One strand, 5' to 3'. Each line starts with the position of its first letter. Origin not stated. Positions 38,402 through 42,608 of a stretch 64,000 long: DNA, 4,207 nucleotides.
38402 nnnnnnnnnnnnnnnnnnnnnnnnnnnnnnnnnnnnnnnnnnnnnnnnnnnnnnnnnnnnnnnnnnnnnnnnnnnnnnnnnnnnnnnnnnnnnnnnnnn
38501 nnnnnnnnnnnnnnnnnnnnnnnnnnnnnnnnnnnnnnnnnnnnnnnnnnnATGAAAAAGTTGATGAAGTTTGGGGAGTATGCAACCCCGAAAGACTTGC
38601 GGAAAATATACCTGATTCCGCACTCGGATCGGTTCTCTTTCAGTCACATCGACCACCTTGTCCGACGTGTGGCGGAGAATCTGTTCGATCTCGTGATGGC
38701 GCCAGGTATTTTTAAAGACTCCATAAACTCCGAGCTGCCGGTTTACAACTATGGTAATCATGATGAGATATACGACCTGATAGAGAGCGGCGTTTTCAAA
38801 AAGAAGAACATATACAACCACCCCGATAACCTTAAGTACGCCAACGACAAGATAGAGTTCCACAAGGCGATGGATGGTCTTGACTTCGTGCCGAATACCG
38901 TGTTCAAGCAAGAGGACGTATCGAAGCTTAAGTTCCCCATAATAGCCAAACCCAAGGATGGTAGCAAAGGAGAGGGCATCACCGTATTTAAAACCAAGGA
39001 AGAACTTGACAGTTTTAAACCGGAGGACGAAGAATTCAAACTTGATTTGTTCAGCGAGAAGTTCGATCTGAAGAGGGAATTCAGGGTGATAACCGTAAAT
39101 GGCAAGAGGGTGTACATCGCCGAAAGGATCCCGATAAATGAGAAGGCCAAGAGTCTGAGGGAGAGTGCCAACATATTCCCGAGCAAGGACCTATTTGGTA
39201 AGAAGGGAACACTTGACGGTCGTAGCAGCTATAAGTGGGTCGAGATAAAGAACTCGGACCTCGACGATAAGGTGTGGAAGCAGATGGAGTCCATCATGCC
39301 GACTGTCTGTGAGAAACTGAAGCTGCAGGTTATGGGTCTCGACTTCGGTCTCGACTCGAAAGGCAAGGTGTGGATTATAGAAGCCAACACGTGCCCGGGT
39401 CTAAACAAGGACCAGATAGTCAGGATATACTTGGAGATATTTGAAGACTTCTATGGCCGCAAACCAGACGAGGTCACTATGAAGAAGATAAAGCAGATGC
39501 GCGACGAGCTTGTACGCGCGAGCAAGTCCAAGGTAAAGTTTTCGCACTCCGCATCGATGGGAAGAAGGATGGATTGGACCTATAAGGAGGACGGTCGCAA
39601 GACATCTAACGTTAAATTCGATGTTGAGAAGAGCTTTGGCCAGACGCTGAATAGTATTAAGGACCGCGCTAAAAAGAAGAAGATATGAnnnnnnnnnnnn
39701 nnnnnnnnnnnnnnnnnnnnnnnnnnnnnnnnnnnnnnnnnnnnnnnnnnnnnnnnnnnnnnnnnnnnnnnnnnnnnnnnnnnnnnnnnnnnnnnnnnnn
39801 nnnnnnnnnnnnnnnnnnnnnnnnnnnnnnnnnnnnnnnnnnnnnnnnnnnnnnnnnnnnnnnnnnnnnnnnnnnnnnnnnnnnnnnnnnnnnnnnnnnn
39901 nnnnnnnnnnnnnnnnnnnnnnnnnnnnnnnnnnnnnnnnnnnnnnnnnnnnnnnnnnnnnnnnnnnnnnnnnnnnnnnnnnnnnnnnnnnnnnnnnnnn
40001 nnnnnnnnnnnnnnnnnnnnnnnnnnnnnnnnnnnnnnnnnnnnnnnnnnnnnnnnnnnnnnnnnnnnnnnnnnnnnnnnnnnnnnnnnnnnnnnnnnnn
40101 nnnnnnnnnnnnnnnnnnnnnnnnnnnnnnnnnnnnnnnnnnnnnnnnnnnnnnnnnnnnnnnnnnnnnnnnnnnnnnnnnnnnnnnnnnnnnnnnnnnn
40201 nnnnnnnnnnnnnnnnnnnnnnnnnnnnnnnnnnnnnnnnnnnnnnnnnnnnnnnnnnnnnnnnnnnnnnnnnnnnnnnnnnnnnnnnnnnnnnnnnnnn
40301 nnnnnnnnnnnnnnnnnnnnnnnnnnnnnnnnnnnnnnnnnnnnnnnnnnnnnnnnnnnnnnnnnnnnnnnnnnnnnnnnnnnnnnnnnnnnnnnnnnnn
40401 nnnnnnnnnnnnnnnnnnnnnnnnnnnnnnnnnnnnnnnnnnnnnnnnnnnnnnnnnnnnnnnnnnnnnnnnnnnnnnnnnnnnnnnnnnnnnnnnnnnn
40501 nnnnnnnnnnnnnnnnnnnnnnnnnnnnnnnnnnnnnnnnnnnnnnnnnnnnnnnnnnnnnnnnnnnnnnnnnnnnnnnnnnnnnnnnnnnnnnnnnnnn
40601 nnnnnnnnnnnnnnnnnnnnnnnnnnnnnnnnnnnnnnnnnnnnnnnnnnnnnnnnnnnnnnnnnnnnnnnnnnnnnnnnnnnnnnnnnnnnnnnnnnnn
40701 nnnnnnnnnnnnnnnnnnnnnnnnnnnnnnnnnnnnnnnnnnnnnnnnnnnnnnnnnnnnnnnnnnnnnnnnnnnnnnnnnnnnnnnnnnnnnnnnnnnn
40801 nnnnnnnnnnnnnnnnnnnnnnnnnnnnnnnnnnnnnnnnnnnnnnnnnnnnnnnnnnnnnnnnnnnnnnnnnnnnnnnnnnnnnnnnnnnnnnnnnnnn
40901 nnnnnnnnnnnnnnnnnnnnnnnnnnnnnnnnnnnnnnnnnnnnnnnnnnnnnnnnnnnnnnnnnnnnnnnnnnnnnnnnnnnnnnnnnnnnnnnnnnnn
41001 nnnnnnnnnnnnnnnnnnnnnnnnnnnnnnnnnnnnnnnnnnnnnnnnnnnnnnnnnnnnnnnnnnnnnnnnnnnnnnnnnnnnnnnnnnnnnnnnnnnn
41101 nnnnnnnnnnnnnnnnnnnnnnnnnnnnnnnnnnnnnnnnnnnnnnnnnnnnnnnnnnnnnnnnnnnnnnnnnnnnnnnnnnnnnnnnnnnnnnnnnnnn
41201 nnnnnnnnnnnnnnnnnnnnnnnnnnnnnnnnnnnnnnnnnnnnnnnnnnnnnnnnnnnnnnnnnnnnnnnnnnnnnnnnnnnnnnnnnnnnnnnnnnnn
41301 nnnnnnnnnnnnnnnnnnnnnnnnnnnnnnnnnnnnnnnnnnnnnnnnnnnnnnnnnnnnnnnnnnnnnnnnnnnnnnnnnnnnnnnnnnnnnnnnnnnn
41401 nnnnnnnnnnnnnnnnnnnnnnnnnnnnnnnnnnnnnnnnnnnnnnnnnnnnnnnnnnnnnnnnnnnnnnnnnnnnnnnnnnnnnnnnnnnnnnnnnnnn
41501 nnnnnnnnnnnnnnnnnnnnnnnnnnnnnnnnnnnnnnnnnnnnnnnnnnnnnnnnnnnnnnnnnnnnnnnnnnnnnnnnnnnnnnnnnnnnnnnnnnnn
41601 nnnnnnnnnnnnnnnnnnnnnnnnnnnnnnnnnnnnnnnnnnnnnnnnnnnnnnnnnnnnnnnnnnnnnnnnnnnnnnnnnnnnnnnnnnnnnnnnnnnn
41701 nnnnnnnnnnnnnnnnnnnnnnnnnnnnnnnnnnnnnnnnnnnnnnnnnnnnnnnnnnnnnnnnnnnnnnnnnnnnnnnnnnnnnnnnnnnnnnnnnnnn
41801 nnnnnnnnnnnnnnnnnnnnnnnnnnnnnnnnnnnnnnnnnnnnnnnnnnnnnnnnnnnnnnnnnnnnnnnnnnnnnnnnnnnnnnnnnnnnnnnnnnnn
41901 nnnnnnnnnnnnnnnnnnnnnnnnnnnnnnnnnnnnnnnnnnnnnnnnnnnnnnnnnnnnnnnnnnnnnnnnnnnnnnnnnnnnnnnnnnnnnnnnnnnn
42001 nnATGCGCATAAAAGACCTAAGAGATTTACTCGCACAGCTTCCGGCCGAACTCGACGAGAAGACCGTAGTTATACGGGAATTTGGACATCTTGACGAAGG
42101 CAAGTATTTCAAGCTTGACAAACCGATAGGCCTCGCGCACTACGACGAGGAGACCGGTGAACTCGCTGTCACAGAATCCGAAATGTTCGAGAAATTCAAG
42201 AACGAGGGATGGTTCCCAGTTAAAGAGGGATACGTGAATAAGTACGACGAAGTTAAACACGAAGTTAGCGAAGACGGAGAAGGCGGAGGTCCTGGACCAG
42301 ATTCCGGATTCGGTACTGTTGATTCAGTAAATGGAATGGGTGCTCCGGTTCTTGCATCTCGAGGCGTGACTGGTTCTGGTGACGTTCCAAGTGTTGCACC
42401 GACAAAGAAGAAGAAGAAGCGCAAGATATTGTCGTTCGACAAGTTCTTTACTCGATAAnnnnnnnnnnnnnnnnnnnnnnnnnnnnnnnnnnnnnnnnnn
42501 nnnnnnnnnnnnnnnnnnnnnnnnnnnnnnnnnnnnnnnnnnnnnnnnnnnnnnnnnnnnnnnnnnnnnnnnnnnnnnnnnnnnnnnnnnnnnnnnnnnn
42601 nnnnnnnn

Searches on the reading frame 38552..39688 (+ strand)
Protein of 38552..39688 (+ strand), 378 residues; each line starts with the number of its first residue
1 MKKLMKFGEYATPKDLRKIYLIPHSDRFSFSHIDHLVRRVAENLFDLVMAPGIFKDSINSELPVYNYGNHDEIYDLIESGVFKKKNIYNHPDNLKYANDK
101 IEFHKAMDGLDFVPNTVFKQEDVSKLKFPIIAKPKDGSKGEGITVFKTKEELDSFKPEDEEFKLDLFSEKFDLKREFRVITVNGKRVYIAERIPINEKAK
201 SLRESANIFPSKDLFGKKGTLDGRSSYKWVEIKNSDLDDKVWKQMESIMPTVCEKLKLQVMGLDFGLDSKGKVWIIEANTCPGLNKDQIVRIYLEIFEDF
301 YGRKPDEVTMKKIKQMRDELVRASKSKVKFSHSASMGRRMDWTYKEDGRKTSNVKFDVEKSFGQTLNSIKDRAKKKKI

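Call 6: search_protein_families(library=pfam, max_evalue=1, proteins=[window:38552-39688:+])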
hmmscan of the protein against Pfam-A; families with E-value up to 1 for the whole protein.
window:38552-39688:+ (378 aa): 9 families
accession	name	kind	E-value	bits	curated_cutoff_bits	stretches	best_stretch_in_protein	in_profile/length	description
PF14398.11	ATPgrasp_YheCD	-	2.3e-09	37.3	26.8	1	239-285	179-230/255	YheC/D like ATP-grasp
PF14397.11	ATPgrasp_ST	-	5.2e-09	36.1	31.4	2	249-290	222-264/278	Sugar-transfer associated ATP-grasp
PF07478.18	Dala_Dala_lig_C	-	3.3e-07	30.4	24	1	118-285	27-179/204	D-ala D-ala ligase C-terminus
PF03133.20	TTL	-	1.5e-06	28.1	20.1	2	253-288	230-265/292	Tubulin-tyrosine ligase family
PF18299.6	R2K_2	-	2.9e-05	24.4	26.2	1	243-281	94-131/147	ATP-grasp domain, R2K clade family 2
PF02655.19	ATP-grasp_3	-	0.00024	21.6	23.2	1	97-156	1-60/160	ATP-grasp domain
PF08443.16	RimK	-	0.00057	20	21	0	123-190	36-103/188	RimK-like ATP-grasp domain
PF14243.11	R2K_3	-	0.022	15.4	26.3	0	254-280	122-150/169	ATP-grasp domain, R2K clade family 3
PF02222.28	ATP-grasp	-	0.098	12.7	27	1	122-185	25-90/179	ATP-grasp domain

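Call 21: search_protein_families(library=ncbifam, max_evalue=1, proteins=[window:38552-39688:+])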
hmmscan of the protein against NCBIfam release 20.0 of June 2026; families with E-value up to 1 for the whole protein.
window:38552-39688:+ (378 aa): 13 families
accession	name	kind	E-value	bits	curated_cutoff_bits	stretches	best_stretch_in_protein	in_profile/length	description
TIGR01205.1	D_ala_D_alaTIGR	subfamily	1.4e-10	40.7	245.65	1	120-286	139-291/318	D-alanine--D-alanine ligase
TIGR02068.2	cya_phycin_syn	equivalog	5.1e-08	31.4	850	1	121-194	242-316/862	cyanophycin synthetase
NF002378.0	PRK01372.1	subfamily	1.7e-07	30.3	243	1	109-288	112-277/305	D-alanine--D-alanine ligase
NF010623.0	PRK14016.1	subfamily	6.1e-06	24.7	877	1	121-195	243-318/871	cyanophycin synthetase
TIGR00768.1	rimK_fam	subfamily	1.2e-05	24.8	143.4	1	89-192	77-193/276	RimK family alpha-L-glutamate ligase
NF009405.0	PRK12767.1-4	equivalog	7.7e-05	21.8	390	1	93-161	106-178/320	carbamoyl phosphate synthase-like protein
NF002527.0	PRK01966.1-3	equivalog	9e-05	21.8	310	1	119-292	148-308/332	D-alanine--D-alanine ligase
NF009402.0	PRK12767.1-1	equivalog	9.9e-05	21.3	218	1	85-153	101-174/329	carbamoyl phosphate synthase-like protein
NF002688.0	PRK02471.1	equivalog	0.0034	15.8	425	1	129-196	527-597/756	bifunctional glutamate--cysteine ligase GshA/glutathione synthetase GshB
TIGR04187.1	GRASP_SAV_5884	subfamily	0.011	14.9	350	1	217-280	229-288/312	ATP-grasp ribosomal peptide maturase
TIGR03103.1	trio_acet_GNAT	equivalog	0.019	13.5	569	0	130-195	334-400/547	N-acetylglutaminylglutamine synthetase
NF002529.0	PRK01966.1-5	equivalog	0.033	13.1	472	0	119-154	158-193/348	D-alanine--D-alanine ligase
NF002528.0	PRK01966.1-4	subfamily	0.093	11.5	262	1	235-286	280-332/366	D-alanine--D-alanine ligase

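Call 58: find_related_loci(query=window:38552-39688:+, collection=viral_contigs, flank=8000)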
Query window:38552-39688:+ (378 aa) in viral_contigs; peptide patterns used: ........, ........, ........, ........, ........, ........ (x = any residue, [..] = any of these).
14 stretches matched a pattern, but none encodes a relative of the query by tblastn (E <= 1e-3).

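Call 59: find_homologous_proteins(query=window:38552-39688:+, max_evalue=0.00001)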
Query window:38552-39688:+ (378 aa): 57 proteins with E <= 0.00001 among 1765 candidates.
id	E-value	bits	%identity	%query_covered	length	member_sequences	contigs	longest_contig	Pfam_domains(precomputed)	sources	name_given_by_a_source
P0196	4.0e-249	844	100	100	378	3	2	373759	PF14397.12,PF14398.12,PF03133.21,PF07478.19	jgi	jgi:hypothetical protein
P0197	7.8e-221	751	87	100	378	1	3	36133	PF14397.12,PF14398.12,PF03133.21,PF07478.19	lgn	-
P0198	4.6e-220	748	87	99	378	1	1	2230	PF14397.12,PF14398.12,PF03133.21,PF07478.19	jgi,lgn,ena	-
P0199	4.3e-201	686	80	100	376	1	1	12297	PF14397.12,PF14398.12,PF03133.21,PF08443.17,PF18299.7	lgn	-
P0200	9.3e-198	675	77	100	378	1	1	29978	PF14397.12,PF14398.12,PF03133.21,PF18299.7,PF07478.19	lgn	-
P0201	3.2e-191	654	81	54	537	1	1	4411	PF14397.12,PF14398.12,PF03133.21,PF07478.19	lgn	-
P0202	7.3e-183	626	73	98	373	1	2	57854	PF14397.12,PF14398.12,PF03133.21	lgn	-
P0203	5.1e-169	580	68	99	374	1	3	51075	PF14398.12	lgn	-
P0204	4.1e-156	538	65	97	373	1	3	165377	PF14397.12,PF14398.12,PF03133.21,PF18299.7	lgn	-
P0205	1.1e-150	520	62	97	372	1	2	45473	PF14397.12,PF14398.12,PF03133.21,PF07478.19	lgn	-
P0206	9.0e-135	468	59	96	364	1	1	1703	PF14398.12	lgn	-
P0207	9.4e-128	445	57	98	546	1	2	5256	PF14398.12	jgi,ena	jgi:hypothetical protein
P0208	2.8e-126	440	56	99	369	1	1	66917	PF14397.12,PF14398.12,PF03133.21,PF18299.7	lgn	-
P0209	4.3e-121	423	55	99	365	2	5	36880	PF14397.12,PF14398.12,PF03133.21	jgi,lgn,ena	-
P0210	1.4e-119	418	54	98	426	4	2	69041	PF14397.12,PF14398.12,PF03133.21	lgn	-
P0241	1.8e-92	329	46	98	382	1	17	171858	PF14398.12,PF03133.21,PF07478.19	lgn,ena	-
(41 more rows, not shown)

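Call 60: find_encoding_contigs(protein=P0204, flank=10000, max_places=2)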
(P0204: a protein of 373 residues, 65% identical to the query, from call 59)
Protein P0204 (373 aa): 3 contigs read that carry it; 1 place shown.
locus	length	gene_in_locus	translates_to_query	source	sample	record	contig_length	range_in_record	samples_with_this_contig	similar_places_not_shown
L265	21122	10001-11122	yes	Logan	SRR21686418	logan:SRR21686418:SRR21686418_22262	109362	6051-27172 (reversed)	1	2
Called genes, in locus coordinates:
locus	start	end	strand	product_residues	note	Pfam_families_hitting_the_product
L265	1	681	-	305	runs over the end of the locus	PF00149:Metallophos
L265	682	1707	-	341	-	PF13191:AAA_16 (faint), PF00004:AAA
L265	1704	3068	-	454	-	PF09511:RNA_lig_T4_1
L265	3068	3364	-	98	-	-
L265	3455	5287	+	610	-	PF13641:Glyco_tranf_2_3, PF00535:Glycos_transf_2, PF10111:Glyco_tranf_2_2 (faint)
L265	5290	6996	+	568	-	PF00535:Glycos_transf_2, PF10111:Glyco_tranf_2_2, PF13578:Methyltransf_24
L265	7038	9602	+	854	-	PF02867:Ribonuc_red_lgC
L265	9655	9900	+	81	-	-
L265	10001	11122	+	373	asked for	PF14397:ATPgrasp_ST (faint), PF03133:TTL (faint), PF18299:R2K_2 (faint), PF14398:ATPgrasp_YheCD (weak)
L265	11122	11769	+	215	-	-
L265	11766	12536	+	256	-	-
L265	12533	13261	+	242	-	PF04055:Radical_SAM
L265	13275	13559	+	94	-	-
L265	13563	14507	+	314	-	PF13524:Glyco_trans_1_2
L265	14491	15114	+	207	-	PF01755:Glyco_transf_25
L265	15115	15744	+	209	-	PF03567:Sulfotransfer_2 (weak)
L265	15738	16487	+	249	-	PF01531:Glyco_transf_11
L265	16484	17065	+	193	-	-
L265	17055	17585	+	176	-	-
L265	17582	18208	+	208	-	PF05050:Methyltransf_21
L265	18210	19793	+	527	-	PF00852:Glyco_transf_10, PF01755:Glyco_transf_25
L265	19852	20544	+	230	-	PF01510:Amidase_2 (weak)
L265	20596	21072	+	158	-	PF00625:Guanylate_kin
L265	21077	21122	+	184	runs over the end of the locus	-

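Call 61: find_encoding_contigs(protein=P0241, flank=10000, max_places=2)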
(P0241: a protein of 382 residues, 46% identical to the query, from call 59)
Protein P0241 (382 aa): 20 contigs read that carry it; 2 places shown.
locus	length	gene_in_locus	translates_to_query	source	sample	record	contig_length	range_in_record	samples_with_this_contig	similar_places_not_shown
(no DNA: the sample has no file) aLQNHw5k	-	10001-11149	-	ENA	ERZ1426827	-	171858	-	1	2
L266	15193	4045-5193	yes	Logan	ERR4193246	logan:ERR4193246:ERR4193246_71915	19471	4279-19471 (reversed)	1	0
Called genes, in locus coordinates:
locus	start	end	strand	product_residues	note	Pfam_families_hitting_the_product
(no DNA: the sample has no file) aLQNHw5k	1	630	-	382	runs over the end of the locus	PF23459:S1_RRP5 (faint), PF00575:S1 (faint)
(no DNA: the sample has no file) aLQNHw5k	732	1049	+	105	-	PF00717:Peptidase_S24 (weak)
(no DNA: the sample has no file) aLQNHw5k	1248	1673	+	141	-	-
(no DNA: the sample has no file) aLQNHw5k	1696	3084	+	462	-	PF05970:PIF1, PF13086:AAA_11 (faint), PF13604:AAA_30, PF13245:AAA_19, PF01443:Viral_helicase1 (faint), PF05127:NAT10_TcmA_helicase (faint), PF13538:UvrD_C_2 (weak)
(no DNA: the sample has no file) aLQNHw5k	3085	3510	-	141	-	-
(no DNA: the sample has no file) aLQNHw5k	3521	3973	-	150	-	-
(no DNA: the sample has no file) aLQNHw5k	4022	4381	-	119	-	-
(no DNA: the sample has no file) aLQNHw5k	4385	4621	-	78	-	-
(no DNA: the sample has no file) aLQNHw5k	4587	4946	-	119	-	-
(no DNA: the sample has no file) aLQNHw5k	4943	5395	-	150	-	-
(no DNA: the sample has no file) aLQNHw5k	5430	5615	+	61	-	-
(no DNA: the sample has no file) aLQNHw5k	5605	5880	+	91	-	-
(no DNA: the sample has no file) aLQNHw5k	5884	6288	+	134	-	PF01588:tRNA_bind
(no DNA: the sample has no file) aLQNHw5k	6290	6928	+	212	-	PF00186:DHFR_1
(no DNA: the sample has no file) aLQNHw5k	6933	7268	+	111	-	-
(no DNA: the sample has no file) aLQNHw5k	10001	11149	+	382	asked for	PF03133:TTL (faint), PF07478:Dala_Dala_lig_C (faint), PF14398:ATPgrasp_YheCD (faint)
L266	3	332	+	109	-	?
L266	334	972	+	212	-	PF00186:DHFR_1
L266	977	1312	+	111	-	-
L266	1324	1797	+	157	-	PF02201:SWIB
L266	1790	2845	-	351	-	-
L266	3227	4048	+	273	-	-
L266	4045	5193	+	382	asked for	PF03133:TTL (faint), PF07478:Dala_Dala_lig_C (faint), PF14398:ATPgrasp_YheCD (faint)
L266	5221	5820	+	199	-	PF00117:GATase, PF07722:Peptidase_C26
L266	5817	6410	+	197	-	-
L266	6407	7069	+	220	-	-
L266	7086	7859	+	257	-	-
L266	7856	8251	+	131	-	PF01541:GIY-YIG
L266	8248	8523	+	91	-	-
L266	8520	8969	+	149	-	-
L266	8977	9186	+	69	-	-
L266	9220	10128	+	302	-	PF13524:Glyco_trans_1_2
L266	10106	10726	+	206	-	PF01755:Glyco_transf_25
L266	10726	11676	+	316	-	PF01073:3Beta_HSD, PF01370:Epimerase, PF07993:NAD_binding_4 (faint), PF13460:NAD_binding_10 (weak), PF16363:GDP_Man_Dehyd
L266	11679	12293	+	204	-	PF05050:Methyltransf_21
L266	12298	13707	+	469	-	PF05050:Methyltransf_21, PF01755:Glyco_transf_25 (weak)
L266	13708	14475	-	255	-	PF01531:Glyco_transf_11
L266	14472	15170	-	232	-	PF00535:Glycos_transf_2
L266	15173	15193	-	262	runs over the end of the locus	PF01755:Glyco_transf_25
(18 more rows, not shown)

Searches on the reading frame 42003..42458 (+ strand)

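Call 6: search_protein_families(library=pfam, max_evalue=1, proteins=[window:42003-42458:+])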
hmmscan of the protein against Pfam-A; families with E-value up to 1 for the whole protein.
window:42003-42458:+ (151 aa): 1 family
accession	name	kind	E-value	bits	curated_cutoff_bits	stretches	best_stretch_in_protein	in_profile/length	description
PF01052.25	FliMN_C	-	0.033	14.5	23.8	1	6-43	3-40/73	Type III flagellar switch regulator (C-ring) FliN C-term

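Call 21: search_protein_families(library=ncbifam, max_evalue=1, proteins=[window:42003-42458:+])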
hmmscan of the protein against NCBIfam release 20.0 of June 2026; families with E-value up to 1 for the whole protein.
window:42003-42458:+ (151 aa): 0 families
